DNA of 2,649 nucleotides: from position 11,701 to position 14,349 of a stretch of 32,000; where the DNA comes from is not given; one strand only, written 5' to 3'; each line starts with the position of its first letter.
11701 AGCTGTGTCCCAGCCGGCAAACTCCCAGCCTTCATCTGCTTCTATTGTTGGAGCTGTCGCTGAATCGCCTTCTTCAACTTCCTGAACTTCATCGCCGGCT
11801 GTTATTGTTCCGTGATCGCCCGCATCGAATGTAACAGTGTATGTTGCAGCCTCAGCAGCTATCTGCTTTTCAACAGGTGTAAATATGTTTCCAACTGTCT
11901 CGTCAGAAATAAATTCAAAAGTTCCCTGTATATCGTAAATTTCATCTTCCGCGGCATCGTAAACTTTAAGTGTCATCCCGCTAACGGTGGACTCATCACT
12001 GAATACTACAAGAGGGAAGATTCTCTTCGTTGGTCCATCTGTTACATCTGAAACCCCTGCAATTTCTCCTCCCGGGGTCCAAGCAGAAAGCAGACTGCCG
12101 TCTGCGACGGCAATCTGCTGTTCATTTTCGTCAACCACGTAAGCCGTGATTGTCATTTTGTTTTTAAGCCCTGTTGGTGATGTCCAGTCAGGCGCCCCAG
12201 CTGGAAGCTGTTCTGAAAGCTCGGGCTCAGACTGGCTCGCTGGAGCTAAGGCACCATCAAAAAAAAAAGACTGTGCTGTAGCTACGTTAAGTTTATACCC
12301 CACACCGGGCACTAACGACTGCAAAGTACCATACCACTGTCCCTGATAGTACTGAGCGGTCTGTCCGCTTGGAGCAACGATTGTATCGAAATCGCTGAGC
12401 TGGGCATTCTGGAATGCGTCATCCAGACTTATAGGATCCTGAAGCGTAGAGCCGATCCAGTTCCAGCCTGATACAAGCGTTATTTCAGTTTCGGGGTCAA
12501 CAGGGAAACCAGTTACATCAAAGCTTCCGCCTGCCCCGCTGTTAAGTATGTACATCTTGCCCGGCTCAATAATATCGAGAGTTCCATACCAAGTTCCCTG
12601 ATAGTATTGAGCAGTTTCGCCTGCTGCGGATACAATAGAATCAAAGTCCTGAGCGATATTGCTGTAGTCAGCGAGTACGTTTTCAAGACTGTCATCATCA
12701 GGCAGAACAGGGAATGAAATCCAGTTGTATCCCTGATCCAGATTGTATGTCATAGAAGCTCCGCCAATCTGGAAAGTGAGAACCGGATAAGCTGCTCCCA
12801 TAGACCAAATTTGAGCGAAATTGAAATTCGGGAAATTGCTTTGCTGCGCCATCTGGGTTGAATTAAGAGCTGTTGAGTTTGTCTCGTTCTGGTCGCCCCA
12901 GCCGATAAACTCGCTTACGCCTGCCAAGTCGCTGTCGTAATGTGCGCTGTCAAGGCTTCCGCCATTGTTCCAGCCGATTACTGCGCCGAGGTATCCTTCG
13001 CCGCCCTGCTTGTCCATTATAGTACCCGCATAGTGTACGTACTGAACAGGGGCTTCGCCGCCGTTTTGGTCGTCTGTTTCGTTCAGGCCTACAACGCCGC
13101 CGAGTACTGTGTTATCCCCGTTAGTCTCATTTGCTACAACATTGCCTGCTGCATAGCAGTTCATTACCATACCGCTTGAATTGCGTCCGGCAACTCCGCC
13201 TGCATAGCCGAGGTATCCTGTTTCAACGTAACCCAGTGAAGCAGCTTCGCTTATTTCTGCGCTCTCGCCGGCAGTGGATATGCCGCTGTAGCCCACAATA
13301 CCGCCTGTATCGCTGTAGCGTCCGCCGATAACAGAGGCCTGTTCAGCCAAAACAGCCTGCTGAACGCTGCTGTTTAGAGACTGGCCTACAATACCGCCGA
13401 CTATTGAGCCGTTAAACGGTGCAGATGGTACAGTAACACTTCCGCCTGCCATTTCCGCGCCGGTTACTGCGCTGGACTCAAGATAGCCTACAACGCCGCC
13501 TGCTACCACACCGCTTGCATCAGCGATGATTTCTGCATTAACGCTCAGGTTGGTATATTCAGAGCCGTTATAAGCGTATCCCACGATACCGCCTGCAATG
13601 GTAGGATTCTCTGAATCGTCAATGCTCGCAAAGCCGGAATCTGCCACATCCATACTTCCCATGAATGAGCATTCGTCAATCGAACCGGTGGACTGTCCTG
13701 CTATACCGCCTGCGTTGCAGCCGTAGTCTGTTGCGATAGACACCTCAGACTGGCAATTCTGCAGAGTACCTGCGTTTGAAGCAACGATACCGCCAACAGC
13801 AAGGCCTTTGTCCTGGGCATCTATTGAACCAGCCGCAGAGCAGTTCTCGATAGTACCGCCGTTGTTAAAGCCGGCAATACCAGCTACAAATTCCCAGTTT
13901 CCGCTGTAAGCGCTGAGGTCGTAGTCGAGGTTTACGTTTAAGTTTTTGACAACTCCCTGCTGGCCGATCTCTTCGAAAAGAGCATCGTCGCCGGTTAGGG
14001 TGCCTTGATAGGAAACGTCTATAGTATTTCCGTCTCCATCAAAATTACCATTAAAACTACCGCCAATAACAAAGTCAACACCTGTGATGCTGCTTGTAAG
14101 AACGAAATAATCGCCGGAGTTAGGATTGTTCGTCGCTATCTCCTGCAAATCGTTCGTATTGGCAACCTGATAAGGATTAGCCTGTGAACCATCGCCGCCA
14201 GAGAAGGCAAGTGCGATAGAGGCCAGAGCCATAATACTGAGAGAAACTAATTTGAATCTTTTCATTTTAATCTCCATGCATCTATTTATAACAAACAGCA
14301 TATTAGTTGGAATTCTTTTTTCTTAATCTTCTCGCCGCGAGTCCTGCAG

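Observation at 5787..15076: Candidate undescribed surface-display module: PEP-CTERM protein + anchorless 2485-aa giant + dedicated beta-barrel in one transcription unit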

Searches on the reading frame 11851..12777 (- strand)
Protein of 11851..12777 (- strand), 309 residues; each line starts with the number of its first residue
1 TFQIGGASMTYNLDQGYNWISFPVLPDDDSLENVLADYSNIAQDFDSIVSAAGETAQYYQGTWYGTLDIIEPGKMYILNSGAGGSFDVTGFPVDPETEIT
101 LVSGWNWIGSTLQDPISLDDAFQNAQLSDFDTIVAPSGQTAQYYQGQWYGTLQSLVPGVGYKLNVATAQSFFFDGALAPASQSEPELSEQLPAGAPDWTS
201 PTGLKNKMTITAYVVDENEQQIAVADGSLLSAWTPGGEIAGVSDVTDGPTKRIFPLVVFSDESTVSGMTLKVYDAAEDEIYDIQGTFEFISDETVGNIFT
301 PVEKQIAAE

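Call 53: find_homologous_proteins(query=window:11851-12777:-, max_evalue=0.001)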
Query seq(309 aa) (309 aa): 2 proteins with E <= 0.001 among 2923 candidates.
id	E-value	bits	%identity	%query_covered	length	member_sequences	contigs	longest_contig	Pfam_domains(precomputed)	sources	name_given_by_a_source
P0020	1.2e-14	73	29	95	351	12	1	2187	-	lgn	-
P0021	1.6e-11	62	36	42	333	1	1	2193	-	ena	-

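Call 72: predict_structure(alignment_id=A4)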
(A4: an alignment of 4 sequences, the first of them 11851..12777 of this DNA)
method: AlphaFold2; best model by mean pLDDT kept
length: 309 residues; sequences in the alignment: 4
mean_pLDDT: 61.1   pTM: 0.47
mean pLDDT of the five models: 61.1, 55.3, 54.6, 53.5, 51.7
residues with pLDDT >= 90: 0; 70-90: 101; 50-70: 140; < 50: 68
segments of 3 or more residues with pLDDT < 50: 1-5, 94-96, 175-207, 286-309
pLDDT, mean of each block of 10 residues (from residue 1): 50 67 79 85 68 63 73 73 73 59 68 74 81 67 75 72 75 48 30 35 41 59 63 61 57 57 59 69 49 28 33
secondary structure, 60 per line:
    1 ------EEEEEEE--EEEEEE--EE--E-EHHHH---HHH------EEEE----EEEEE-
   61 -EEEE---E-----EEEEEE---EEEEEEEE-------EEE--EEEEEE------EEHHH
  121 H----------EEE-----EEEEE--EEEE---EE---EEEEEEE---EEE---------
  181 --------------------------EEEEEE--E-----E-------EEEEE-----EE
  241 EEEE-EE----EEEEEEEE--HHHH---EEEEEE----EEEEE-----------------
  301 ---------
elements in order: E7-13 E16-21 H31-34 E47-50 E55-59 E62-65 E75-80 E84-91 E99-101 E104-109 H118-121 E132-134 E140-144 E147-150 E159-165 E169-171 E207-212 E229-233 E239-244 E252-259 H262-265 E269-274 E279-283
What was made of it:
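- Tried and rejected: The AF2 model of aa 497-805 used four sequences and reached pLDDT 61 (call 72).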

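Call 75: fold_search(model_id=the predicted structure, library=pdb)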
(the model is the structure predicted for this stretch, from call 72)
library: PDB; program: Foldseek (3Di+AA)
matches with E <= 10: 906; with E <= 0.001: 0
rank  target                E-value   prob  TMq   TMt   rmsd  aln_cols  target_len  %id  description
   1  2xwx_A                1.4e-02  0.15  0.14  0.12  20.4       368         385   10  Vibrio cholerae colonization factor GbpA crystal structure (released 2011-11-16)
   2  5a42                  3.2e-02  0.25  0.18  0.04  24.2       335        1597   12  Cryo-EM single particle 3D reconstruction of the native conformation of E. coli alpha-2-macroglobulin (ECAM) (released 2015-07-29)
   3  5czk_A                4.8e-02  0.16  0.16  0.09  18.3       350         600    8  Structure of E. coli beta-glucuronidase bound with a novel, potent inhibitor 1-((6,8-dimethyl-2-oxo-1,2-dihydroquinoli (released 2015-10-14)
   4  8cml_E                5.6e-02  0.15  0.17  0.09  27.3       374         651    8  Cryo-EM structure of complement C5 in complex with nanobodies UNbC5-1 and UNbC5-2 (released 2023-09-27)
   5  8d82_C                6.9e-02  0.09  0.14  0.14  26.3       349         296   11  Cryo-EM structure of human IL-6 signaling complex in detergent: model containing full extracellular domains (released 2023-03-29)
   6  8gul_A                7.6e-02  0.14  0.17  0.12  26.8       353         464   10  Chitin-active AA10 LPMO (GbpA) complexed with Cu(II) from Vibrio campbellii (released 2023-06-21)
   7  7wg3_J                8.0e-02  0.28  0.18  0.22  24.4       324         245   11  Structural basis of interleukin-17B receptor in complex with a neutralizing antibody D9 for guiding humanization and a (released 2022-11-09)
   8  8b6l_P                8.5e-02  0.16  0.16  0.09  23.6       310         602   10  Subtomogram average of the human Sec61-TRAP-OSTA-translocon (released 2022-12-07)
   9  6vsv                  8.9e-02  0.92  0.17  0.37   4.7       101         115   11  Crystal structure of a disease mutant of the Voltage-gated Sodium Channel Beta 4 subunit extracellular domain (released 2020-08-26)
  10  7ptp_A                9.4e-02  0.12  0.16  0.09  23.8       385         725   10  In-situ structure of pentameric S-layer protein (released 2021-12-15)
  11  7wg3_I                9.9e-02  0.20  0.18  0.22  23.9       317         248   12  Structural basis of interleukin-17B receptor in complex with a neutralizing antibody D9 for guiding humanization and a (released 2022-11-09)
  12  4u4j                  1.0e-01  0.12  0.15  0.04  22.3       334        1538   10  Crystal structure of Salmonella alpha-2-macroglobulin mutant Y1175G (released 2014-09-17)
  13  8e72_B                1.0e-01  0.10  0.15  0.08  18.1       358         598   10  Treponema lecithinolyticum beta-glucuronidase in complex with a ciprofloxacin-glucuronide conjugate (released 2023-06-21)
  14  6u7i_C                1.0e-01  0.08  0.14  0.08  18.5       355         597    8  Faecalibacterium prausnitzii Beta-glucuronidase (released 2019-10-30)
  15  4jkm_A                1.1e-01  0.12  0.15  0.09  17.8       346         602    9  Crystal Structure of Clostridium perfringens beta-glucuronidase (released 2014-09-17)
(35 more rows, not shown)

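Call 97: search_protein_families(library=ncbifam, proteins=[P0020, P0021], max_evalue=0.01)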
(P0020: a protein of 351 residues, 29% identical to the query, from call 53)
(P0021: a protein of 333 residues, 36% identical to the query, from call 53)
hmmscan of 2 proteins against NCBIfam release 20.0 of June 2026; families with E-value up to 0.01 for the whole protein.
P0020 (351 aa): 0 families

P0021 (333 aa): 0 families

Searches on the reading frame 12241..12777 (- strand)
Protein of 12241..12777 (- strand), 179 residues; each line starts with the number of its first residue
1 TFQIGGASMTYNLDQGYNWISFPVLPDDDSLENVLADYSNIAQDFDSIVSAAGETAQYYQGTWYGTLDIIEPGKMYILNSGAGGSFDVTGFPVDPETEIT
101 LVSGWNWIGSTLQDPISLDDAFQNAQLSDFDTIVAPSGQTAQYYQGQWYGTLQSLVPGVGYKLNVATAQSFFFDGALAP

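Call 45: search_protein_families(library=pfam, proteins=[window:12241-12777:-], max_evalue=1)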
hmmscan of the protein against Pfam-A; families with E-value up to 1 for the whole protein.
seq(179 aa): 1 family
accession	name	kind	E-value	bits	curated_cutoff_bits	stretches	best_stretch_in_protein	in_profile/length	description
PF21698.3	Spo16_C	-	0.0054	16.8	27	1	25-43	21-38/43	Spo16 protein, C-terminal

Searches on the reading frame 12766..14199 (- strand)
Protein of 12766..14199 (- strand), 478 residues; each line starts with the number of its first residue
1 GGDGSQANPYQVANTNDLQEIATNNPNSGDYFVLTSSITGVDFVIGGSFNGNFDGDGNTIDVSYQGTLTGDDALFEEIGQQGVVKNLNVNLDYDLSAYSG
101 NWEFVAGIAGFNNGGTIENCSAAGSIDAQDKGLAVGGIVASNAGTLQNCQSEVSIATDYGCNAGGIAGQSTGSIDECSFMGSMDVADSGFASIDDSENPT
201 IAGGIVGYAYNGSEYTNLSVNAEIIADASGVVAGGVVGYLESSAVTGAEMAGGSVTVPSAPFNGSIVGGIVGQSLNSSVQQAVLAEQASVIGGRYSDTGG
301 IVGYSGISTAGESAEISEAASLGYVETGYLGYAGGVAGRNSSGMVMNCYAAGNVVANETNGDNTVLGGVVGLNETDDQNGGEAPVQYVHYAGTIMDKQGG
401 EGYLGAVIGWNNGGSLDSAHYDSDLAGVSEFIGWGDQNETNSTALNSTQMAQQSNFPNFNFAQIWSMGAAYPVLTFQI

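Call 45: search_protein_families(library=pfam, proteins=[window:12766-14199:-], max_evalue=1)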
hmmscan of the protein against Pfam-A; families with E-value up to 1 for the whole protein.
seq(478 aa): 2 families
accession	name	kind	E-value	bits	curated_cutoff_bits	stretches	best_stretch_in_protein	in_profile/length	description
PF07581.17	Glug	-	2.9e-15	56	20.5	5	331-355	3-28/28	The GLUG motif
PF16329.10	Pestivirus_E2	-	0.12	11.7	27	1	80-168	164-248/372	Pestivirus envelope glycoprotein E2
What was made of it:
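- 12778..14199 (-): N-terminal GLUG-motif region (aa 23-496), the only module shared by all proteins found between small gene and barrel. Five GLUG stretches, E 2.9e-15 (call 45).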
